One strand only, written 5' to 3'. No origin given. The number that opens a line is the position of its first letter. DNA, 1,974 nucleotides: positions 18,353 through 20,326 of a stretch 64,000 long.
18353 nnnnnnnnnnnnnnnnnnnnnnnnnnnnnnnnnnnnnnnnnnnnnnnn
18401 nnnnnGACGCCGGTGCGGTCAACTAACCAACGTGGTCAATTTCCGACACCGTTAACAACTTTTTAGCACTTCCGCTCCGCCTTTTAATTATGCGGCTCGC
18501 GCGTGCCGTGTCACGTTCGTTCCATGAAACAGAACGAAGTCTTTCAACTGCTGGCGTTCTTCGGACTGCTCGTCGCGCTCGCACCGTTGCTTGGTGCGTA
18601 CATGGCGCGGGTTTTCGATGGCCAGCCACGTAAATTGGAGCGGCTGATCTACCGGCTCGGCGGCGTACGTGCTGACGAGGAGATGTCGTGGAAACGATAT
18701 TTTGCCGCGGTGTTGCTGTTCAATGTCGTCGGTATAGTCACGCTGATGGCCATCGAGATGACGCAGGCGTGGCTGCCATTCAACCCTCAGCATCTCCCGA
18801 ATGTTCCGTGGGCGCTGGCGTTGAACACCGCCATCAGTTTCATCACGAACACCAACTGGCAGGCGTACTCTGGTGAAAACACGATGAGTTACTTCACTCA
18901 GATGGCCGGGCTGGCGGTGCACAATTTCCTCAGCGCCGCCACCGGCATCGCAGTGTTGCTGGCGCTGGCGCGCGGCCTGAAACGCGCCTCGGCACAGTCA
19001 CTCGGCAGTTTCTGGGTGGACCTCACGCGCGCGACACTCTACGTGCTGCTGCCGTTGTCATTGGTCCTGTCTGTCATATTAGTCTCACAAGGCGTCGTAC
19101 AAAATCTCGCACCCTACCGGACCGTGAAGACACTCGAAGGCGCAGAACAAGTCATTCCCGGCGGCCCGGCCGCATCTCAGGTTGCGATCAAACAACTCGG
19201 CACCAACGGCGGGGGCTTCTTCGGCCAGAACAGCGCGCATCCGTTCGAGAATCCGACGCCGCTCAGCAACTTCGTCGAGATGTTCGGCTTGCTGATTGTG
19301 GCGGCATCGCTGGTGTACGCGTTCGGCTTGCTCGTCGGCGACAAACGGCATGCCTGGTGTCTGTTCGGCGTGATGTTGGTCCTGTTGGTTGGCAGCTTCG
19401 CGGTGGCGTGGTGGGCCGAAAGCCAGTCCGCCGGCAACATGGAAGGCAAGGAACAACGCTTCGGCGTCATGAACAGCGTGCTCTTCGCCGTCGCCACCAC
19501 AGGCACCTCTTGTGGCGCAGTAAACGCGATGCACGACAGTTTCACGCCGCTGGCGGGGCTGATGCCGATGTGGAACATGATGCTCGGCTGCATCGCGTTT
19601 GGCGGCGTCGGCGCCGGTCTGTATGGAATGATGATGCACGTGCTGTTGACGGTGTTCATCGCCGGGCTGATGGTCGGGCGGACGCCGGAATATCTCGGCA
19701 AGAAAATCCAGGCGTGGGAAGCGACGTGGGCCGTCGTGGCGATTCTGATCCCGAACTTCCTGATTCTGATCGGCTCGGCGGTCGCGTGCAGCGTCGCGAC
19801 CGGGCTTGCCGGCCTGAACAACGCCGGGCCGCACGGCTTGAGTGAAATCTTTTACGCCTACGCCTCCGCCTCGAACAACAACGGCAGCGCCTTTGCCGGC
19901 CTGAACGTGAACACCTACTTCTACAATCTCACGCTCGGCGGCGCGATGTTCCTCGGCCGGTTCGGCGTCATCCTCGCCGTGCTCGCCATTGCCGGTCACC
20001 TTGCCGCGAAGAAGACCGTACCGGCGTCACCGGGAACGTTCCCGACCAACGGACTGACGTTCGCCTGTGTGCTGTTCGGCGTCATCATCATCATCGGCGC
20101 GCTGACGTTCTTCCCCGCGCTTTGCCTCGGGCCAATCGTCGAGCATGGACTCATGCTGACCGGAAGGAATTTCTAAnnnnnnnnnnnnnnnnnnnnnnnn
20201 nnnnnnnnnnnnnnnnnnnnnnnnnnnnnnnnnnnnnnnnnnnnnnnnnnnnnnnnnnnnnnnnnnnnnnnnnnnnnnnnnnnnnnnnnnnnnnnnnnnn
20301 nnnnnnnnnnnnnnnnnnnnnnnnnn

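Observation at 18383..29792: A ~68-bp composite sequence is present as a direct repeat at both ends of the entire kdp region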

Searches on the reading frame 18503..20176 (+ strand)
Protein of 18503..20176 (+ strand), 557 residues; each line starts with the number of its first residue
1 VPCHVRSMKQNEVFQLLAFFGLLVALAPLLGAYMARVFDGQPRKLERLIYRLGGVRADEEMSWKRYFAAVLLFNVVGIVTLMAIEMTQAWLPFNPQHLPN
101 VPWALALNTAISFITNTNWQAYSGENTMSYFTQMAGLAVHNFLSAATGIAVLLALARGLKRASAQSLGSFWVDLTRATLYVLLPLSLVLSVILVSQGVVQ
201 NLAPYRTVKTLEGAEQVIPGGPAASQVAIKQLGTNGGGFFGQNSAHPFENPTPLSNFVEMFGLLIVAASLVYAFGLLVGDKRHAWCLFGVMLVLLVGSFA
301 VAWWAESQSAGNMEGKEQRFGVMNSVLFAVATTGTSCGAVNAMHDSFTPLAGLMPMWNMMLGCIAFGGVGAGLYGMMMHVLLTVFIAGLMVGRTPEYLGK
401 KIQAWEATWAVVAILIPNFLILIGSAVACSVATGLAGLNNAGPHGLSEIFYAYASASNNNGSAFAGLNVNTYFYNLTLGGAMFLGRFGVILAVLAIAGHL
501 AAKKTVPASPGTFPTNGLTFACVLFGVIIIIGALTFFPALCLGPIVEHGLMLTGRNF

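Call 14: search_protein_families(library=pfam, proteins=[window:18503-20176:+])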
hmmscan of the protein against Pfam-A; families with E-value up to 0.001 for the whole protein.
window:18503-20176:+ (557 aa): 1 family
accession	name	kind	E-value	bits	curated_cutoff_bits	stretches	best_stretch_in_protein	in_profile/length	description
PF03814.21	KdpA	-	6.8e-235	780.8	22.6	1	18-548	2-547/548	Potassium-transporting ATPase A subunit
